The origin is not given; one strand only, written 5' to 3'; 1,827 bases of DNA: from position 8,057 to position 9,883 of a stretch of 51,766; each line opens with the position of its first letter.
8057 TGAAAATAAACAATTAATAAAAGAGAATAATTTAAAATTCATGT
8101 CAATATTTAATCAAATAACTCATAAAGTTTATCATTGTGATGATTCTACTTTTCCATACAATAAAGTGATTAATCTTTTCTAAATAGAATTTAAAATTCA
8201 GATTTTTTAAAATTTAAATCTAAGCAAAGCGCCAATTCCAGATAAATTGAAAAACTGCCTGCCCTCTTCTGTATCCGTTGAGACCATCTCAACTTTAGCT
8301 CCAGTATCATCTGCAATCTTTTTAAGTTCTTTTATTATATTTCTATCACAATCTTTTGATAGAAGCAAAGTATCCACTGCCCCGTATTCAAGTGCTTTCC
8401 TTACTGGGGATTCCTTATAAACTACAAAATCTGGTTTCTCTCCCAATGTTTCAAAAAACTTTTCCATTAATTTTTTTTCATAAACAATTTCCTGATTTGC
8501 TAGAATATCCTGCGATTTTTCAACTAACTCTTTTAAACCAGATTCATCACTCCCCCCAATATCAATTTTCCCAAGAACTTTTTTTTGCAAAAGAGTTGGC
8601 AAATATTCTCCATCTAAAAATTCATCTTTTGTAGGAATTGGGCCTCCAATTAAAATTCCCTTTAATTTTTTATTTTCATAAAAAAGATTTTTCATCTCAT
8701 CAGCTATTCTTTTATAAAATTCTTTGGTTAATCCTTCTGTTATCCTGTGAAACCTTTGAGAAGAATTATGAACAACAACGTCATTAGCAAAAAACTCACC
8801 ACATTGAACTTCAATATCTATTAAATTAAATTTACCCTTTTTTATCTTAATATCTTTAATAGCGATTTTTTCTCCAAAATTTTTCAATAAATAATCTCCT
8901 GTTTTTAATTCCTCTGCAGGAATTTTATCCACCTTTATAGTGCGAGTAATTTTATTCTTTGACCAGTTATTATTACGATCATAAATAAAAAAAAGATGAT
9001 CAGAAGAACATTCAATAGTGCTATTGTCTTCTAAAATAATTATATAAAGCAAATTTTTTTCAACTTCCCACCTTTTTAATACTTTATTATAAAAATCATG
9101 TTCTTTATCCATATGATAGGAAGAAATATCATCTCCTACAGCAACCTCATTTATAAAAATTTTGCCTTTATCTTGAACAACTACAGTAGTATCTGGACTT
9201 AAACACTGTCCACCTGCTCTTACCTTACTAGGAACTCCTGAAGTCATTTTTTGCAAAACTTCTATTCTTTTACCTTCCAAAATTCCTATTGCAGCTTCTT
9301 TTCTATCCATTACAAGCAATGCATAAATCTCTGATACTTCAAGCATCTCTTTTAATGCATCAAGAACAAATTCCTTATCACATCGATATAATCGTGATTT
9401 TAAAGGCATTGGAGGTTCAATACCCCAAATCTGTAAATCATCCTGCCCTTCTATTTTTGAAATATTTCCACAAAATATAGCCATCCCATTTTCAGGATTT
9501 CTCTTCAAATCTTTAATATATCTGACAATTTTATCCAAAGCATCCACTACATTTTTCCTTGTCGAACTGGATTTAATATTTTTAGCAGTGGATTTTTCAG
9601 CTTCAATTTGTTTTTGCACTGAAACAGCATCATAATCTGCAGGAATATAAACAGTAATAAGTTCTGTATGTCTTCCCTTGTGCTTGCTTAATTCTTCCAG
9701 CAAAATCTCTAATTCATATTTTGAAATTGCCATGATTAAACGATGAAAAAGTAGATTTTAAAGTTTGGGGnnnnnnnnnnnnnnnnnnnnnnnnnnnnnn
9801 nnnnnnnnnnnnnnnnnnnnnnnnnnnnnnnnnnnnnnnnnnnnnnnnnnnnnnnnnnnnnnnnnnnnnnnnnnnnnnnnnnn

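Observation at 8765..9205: Mini-intein inserted exactly after the catalytic GGQ motif of release factor aRF1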

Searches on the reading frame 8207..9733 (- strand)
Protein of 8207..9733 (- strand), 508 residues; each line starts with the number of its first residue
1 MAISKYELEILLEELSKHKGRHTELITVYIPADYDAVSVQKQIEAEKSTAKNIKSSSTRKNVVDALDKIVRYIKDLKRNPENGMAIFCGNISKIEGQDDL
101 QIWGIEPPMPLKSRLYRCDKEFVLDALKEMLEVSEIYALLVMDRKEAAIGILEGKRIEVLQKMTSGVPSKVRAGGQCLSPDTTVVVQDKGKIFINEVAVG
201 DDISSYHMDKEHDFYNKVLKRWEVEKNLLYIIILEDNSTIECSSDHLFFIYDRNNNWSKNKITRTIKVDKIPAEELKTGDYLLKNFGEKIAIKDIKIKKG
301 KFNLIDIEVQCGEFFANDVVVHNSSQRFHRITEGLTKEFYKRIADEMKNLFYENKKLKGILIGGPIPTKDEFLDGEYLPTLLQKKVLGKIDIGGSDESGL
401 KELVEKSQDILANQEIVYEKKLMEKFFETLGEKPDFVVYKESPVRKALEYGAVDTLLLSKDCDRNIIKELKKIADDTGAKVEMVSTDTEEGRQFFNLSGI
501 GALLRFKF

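Call 3: search_protein_families(library=pfam, proteins=[window:8207-9733:-], max_evalue=1)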
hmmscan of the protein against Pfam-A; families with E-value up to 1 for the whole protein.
window:8207-9733:- (508 aa): 10 families
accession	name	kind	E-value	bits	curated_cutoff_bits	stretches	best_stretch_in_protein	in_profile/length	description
PF03464.20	eRF1_2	-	3.2e-30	105.6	27.1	2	323-412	41-132/133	eRF1 domain 2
PF03465.20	eRF1_3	-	1.6e-20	74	25.8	1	417-507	2-105/106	eRF1 domain 3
PF03463.20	eRF1_1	-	1.1e-14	54.9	23.8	1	13-131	5-123/123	eRF1 domain 1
PF18854.6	baeRF_family10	-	2.2e-08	34.9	27.1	1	324-396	60-129/143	Bacterial archaeo-eukaryotic release factor family 10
PF01079.26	Hint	-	9.5e-08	32.3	29.7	1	173-286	9-118/213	Hint module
PF14890.11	Intein_splicing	-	1e-05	25.8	35.8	1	193-323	11-155/155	Intein splicing domain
PF18859.6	acVLRF1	-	3e-05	24.7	27.1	1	324-407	43-124/130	Actinobacteria/chloroflexi VLRF1 release factor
PF07591.16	PT-HINT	-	0.002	18.8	27.7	1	190-305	7-110/137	Pretoxin HINT domain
PF08517.17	AXH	-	0.012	16.5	33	1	236-283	67-112/116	Ataxin-1 and HBP1 module (AXH)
PF00122.25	E1-E2_ATPase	-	0.19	11.7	28.1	1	263-313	10-58/181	E1-E2 ATPase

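Call 4: search_protein_families(library=ncbifam, proteins=[window:8207-9733:-], max_evalue=1)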
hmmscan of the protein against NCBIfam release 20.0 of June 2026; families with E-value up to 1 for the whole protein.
window:8207-9733:- (508 aa): 8 families
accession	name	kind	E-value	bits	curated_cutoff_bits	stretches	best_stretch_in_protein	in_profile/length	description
TIGR03676.1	aRF1_eRF1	equivalog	5.3e-117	391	234.7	3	5-177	2-174/403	peptide chain release factor aRF-1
TIGR00111.1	pelota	equivalog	1.4e-26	93.6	177.65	1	322-507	165-350/351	mRNA surveillance protein pelota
NF038136.1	rSAM_Rv_intein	exception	4.8e-08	32.3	700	2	175-249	74-149/574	intein-containing Rv2578c family radical SAM protein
TIGR01445.1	intein_Nterm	domain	3.3e-05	24.8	24.5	1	177-250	1-83/83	intein N-terminal splicing region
NF052289.1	Rv2629_fam_RHF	equivalog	0.00055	19.2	320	1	325-473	156-303/357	Rv2629 family ribosome hibernation factor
NF041024.1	acVLRF1_NCBI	exception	0.001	18.8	125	1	324-408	116-201/208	acVLRF1 family peptidyl-tRNA hydrolase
NF010125.0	PRK13602.1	equivalog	0.0046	17.2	113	1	446-486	21-61/82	50S ribosomal protein L7ae-like protein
NF006416.0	PRK08664.1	subfamily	0.029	13.6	232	1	22-96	242-316/350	aspartate-semialdehyde dehydrogenase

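Call 6: find_homologous_proteins(query=window:8207-9733:-, max_evalue=1e-10)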
Query window:8207-9733:- (508 aa): 3578 proteins with E <= 1e-10 among 8000 candidates; the best 120 are listed.
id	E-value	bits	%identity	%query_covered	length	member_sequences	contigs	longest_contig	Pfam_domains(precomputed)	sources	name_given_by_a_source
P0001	0.0e+0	1120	100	100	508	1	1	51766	PF03465.21,PF03464.21,PF18854.7,PF01079.26,PF14890.12,PF03463.21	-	-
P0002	1.8e-229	781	73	100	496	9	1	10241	PF03465.21,PF03464.21,PF18854.7,PF03463.21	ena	-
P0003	2.7e-218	744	70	54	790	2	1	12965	PF03465.21,PF03464.21,PF18854.7,PF14528.12,PF14890.12,PF03463.21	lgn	-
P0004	1.2e-213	729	93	36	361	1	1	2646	PF03465.21,PF03464.21,PF18854.7,PF18859.7,PF03463.21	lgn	-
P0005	5.1e-212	723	92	37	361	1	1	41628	PF03465.21,PF03464.21,PF18854.7,PF18859.7,PF03463.21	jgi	jgi:peptide chain release factor subunit 1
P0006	1.8e-211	721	92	37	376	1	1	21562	PF03465.21,PF03464.21,PF18854.7,PF18859.7,PF03463.21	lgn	-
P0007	2.2e-208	711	73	49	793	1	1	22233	PF03465.21,PF03464.21,PF18854.7,PF14528.12,PF14890.12,PF03463.21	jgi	jgi:peptide subunit release factor 1 (eRF1)/intein/homing endonuclease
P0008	2.4e-208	711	90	37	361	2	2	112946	PF03465.21,PF03464.21,PF18854.7,PF18859.7,PF03463.21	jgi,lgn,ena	jgi:peptide chain release factor subunit 1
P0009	2.4e-206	705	71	49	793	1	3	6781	PF03465.21,PF03464.21,PF18854.7,PF14528.12,PF14890.12,PF03463.21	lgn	-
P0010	2.3e-205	701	95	35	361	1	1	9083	PF03465.21,PF03464.21,PF18854.7,PF18859.7,PF03463.21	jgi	jgi:peptide chain release factor subunit 1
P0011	4.0e-203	694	70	49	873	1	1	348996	PF03465.21,PF03464.21,PF18854.7,PF01381.29,PF14528.12,PF14890.12,PF03463.21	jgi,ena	-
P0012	4.7e-203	694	87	37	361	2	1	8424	PF03465.21,PF03464.21,PF18854.7,PF18859.7,PF03463.21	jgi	jgi:peptide chain release factor subunit 1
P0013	4.8e-202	690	65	53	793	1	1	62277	PF03465.21,PF03464.21,PF18854.7,PF14528.12,PF14890.12,PF03463.21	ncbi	-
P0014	1.9e-198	678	87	37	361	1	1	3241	PF03465.21,PF03464.21,PF18854.7,PF18859.7,PF03463.21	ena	-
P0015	4.9e-197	674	84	37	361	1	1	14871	PF03465.21,PF03464.21,PF18854.7,PF18859.7,PF03463.21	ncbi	ncbi:MAG: peptide chain release factor aRF-1 [Candidatus Diapherotrites archaeon]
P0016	1.1e-196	673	76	40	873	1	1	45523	PF03465.21,PF03464.21,PF18854.7,PF01381.29,PF14528.12,PF14890.12,PF03463.21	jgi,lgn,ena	-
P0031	1.7e-191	656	64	53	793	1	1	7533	PF03465.21,PF03464.21,PF18854.7,PF14528.12,PF14890.12,PF03463.21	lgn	-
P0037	1.0e-189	650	61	53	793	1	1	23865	PF03465.21,PF03464.21,PF18854.7,PF14528.12,PF14890.12,PF03463.21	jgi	-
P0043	8.8e-189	647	62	53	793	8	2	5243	PF03465.21,PF03464.21,PF18854.7,PF14528.12,PF14890.12,PF03463.21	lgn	-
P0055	5.7e-188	644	62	56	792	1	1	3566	PF03465.21,PF03464.21,PF18854.7,PF14528.12,PF14890.12,PF03463.21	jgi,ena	-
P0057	8.5e-188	643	53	58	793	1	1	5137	PF03465.21,PF03464.21,PF18854.7,PF14528.12,PF14890.12,PF03463.21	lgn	-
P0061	2.1e-187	642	56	57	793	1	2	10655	PF03465.21,PF03464.21,PF18854.7,PF14528.12,PF14890.12,PF03463.21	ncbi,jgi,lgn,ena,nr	ncbi:hypothetical protein DRN69_01390 [Candidatus Pacearchaeota archaeon]|nr:MAG: hypothetical prote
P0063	2.4e-187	642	56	56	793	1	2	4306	PF03465.21,PF03464.21,PF18854.7,PF14528.12,PF14890.12,PF03463.21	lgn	-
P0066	6.1e-187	641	57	61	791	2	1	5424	PF03465.21,PF03464.21,PF18854.7,PF14528.12,PF18859.7,PF14890.12,PF03463.21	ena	-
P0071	1.4e-186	639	57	60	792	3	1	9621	PF03465.21,PF03464.21,PF18854.7,PF14528.12,PF14890.12,PF03463.21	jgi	-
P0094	7.5e-184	630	59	56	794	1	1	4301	PF03465.21,PF03464.21,PF18854.7,PF14528.12,PF14890.12,PF03463.21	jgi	-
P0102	8.7e-183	627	60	53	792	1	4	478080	PF03465.21,PF03464.21,PF18854.7,PF14528.12,PF14890.12,PF03463.21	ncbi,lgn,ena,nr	ncbi:hypothetical protein KAI04_01050 [Candidatus Pacearchaeota archaeon]|nr:hypothetical protein [C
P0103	9.4e-183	627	60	53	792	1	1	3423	PF03465.21,PF03464.21,PF18854.7,PF14528.12,PF14890.12,PF03463.21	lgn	-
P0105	2.8e-182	625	61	53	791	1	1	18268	PF03465.21,PF03464.21,PF18854.7,PF14528.12,PF14890.12,PF03463.21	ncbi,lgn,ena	-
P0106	3.9e-182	625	66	47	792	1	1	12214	PF03465.21,PF03464.21,PF18854.7,PF14528.12,PF14890.12,PF03463.21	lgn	-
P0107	4.5e-182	624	58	52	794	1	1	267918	PF03465.21,PF03464.21,PF18854.7,PF14528.12,PF14890.12,PF03463.21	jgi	jgi:peptide subunit release factor 1 (eRF1)/uncharacterized pyridoxamine 5'-phosphate oxidase family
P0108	5.3e-182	624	59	56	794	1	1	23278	PF03465.21,PF03464.21,PF18854.7,PF14528.12,PF14890.12,PF03463.21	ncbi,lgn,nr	ncbi:hypothetical protein K9L16_02300 [Candidatus Pacearchaeota archaeon]|nr:hypothetical protein [C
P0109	7.4e-182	624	58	56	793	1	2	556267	PF03465.21,PF03464.21,PF18854.7,PF14528.12,PF14890.12,PF03463.21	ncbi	-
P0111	1.9e-181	622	55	60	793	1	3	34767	PF03465.21,PF03464.21,PF18854.7,PF14528.12,PF14890.12,PF03463.21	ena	-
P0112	2.0e-181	622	56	56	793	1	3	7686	PF03465.21,PF03464.21,PF18854.7,PF14528.12,PF14890.12,PF03463.21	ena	-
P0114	2.3e-181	622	57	56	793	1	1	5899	PF03465.21,PF03464.21,PF18854.7,PF14528.12,PF14890.12,PF03463.21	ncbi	-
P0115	3.4e-181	622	57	58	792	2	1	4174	PF03465.21,PF03464.21,PF18854.7,PF14528.12,PF14890.12,PF03463.21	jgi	-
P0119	7.0e-181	621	54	60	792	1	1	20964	PF03465.21,PF03464.21,PF18854.7,PF14528.12,PF14890.12,PF03463.21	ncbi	-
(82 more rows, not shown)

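Call 28: find_encoding_contigs(protein=P0005, flank=10000, max_places=2)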
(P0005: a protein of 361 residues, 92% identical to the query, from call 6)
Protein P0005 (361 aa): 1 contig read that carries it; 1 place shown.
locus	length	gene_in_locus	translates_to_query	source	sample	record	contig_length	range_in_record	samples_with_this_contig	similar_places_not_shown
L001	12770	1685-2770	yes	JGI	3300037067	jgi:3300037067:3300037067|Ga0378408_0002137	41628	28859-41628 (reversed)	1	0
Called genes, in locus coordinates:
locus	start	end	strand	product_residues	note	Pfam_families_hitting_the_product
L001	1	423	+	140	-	?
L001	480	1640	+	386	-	-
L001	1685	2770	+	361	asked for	PF03463:eRF1_1, PF18854:baeRF_family10, PF03464:eRF1_2, PF18859:acVLRF1, PF03465:eRF1_3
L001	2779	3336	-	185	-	PF10096:DUF2334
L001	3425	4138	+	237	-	PF00535:Glycos_transf_2, PF10111:Glyco_tranf_2_2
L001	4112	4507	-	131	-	PF04138:GtrA_DPMS_TM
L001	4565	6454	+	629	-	PF10131:PTPS_related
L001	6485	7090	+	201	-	PF04079:SMC_ScpB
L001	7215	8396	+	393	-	PF13506:Glyco_transf_21, PF13641:Glyco_tranf_2_3, PF00535:Glycos_transf_2, PF10111:Glyco_tranf_2_2, PF03142:Chitin_synth_2, PF13632:Glyco_trans_2_3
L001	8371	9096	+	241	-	-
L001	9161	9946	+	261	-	PF01381:HTH_3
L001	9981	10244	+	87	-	PF13656:RNA_pol_L_2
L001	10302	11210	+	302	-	-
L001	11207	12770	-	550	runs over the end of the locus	PF03483:B3_4 (weak), PF03484:B5, PF01409:tRNA-synt_2d (weak), PF17759:tRNA_synthFbeta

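Call 44: find_encoding_contigs(protein=P0004, flank=1500, max_places=1)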
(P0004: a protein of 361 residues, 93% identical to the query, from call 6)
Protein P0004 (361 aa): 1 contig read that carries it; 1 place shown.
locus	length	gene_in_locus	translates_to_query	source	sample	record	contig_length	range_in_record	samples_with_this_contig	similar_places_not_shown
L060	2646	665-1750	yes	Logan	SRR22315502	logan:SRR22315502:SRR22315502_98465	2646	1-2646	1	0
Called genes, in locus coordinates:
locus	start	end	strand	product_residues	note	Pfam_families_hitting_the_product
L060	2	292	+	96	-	?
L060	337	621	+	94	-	-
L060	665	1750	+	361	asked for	PF03463:eRF1_1, PF18854:baeRF_family10, PF03464:eRF1_2, PF18859:acVLRF1, PF03465:eRF1_3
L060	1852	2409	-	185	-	PF10096:DUF2334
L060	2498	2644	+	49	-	?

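Call 45: find_encoding_contigs(protein=P0008, flank=1500, max_places=1)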
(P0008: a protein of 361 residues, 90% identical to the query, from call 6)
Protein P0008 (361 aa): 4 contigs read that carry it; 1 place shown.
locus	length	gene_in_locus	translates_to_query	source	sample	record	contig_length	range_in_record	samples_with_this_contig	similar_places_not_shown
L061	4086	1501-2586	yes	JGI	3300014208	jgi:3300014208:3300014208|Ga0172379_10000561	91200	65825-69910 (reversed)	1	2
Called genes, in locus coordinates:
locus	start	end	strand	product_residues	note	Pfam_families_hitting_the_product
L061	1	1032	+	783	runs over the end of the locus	PF00133:tRNA-synt_1, PF09334:tRNA-synt_1g, PF01406:tRNA-synt_1e (weak), PF08264:Anticodon_1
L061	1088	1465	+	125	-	-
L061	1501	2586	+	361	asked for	PF03463:eRF1_1, PF18854:baeRF_family10, PF03464:eRF1_2, PF18859:acVLRF1, PF03465:eRF1_3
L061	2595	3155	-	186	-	PF10096:DUF2334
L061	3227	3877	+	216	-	PF04079:SMC_ScpB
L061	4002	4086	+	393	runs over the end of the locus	PF13506:Glyco_transf_21, PF13641:Glyco_tranf_2_3, PF00535:Glycos_transf_2, PF10111:Glyco_tranf_2_2, PF03142:Chitin_synth_2, PF13632:Glyco_trans_2_3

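Call 46: find_encoding_contigs(protein=P0002, flank=1500, max_places=1)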
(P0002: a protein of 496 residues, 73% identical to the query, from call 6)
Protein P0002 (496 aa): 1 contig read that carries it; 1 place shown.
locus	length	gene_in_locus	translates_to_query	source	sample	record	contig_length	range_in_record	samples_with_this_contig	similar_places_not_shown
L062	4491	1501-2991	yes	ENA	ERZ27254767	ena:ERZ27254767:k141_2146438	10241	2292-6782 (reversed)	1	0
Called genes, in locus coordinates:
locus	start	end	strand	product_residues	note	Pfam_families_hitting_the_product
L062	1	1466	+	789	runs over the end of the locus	PF00133:tRNA-synt_1, PF09334:tRNA-synt_1g, PF01406:tRNA-synt_1e (weak), PF08264:Anticodon_1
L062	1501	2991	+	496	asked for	PF03463:eRF1_1, PF03464:eRF1_2, PF18854:baeRF_family10 (weak), PF03464:eRF1_2, PF03465:eRF1_3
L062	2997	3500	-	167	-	PF10096:DUF2334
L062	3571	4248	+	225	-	PF04079:SMC_ScpB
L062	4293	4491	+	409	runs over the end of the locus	PF13506:Glyco_transf_21, PF00535:Glycos_transf_2, PF10111:Glyco_tranf_2_2, PF13641:Glyco_tranf_2_3, PF13632:Glyco_trans_2_3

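Call 47: find_encoding_contigs(protein=P0003, flank=1500, max_places=1)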
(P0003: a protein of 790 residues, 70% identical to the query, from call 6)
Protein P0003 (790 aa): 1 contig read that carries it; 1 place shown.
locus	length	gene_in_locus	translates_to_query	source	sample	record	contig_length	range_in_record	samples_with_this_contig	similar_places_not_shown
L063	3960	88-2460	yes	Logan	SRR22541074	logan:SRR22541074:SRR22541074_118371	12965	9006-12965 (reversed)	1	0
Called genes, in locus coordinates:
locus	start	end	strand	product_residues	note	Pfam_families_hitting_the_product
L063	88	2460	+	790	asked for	PF03463:eRF1_1, PF03464:eRF1_2, PF14890:Intein_splicing, PF14528:LAGLIDADG_3, PF18854:baeRF_family10 (weak), PF03464:eRF1_2, PF03465:eRF1_3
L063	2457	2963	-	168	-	PF10096:DUF2334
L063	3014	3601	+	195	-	-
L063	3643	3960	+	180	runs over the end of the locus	PF04079:SMC_ScpB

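Call 60: find_related_loci(query=P0004, collection=metagenome_contigs, flank=1500)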
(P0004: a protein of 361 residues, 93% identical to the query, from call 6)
Query P0004 (361 aa) in metagenome_contigs; peptide patterns used: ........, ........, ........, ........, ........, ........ (x = any residue, [..] = any of these).
600 stretches matched a pattern (row limit reached: there are more); 112 encode a relative of the query (tblastn E <= 1e-3); the best 80 are kept; 80 distinct loci.
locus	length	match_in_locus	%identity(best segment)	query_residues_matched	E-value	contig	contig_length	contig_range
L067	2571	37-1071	84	17-361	0e+0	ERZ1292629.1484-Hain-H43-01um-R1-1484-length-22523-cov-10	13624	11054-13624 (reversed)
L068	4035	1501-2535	84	17-361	0e+0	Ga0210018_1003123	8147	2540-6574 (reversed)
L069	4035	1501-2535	84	17-361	0e+0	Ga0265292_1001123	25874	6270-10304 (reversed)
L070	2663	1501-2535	84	17-361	0e+0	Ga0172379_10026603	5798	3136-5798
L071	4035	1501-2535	84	17-361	0e+0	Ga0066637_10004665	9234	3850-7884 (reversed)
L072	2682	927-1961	84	17-361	0e+0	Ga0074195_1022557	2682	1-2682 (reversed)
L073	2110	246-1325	83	2-361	0e+0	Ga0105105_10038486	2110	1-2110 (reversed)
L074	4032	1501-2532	84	18-361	0e+0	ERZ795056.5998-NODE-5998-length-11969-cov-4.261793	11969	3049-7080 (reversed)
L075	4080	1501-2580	83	2-361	0e+0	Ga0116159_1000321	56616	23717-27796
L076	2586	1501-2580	83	2-361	0e+0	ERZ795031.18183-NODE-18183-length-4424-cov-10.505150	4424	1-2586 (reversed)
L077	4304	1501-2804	83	2-361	0e+0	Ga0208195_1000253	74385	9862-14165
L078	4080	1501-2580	83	2-361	0e+0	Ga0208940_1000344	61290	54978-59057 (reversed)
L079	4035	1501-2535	82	17-361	0e+0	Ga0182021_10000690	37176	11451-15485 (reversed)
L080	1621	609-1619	83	17-353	0e+0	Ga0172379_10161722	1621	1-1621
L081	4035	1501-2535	84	17-361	0e+0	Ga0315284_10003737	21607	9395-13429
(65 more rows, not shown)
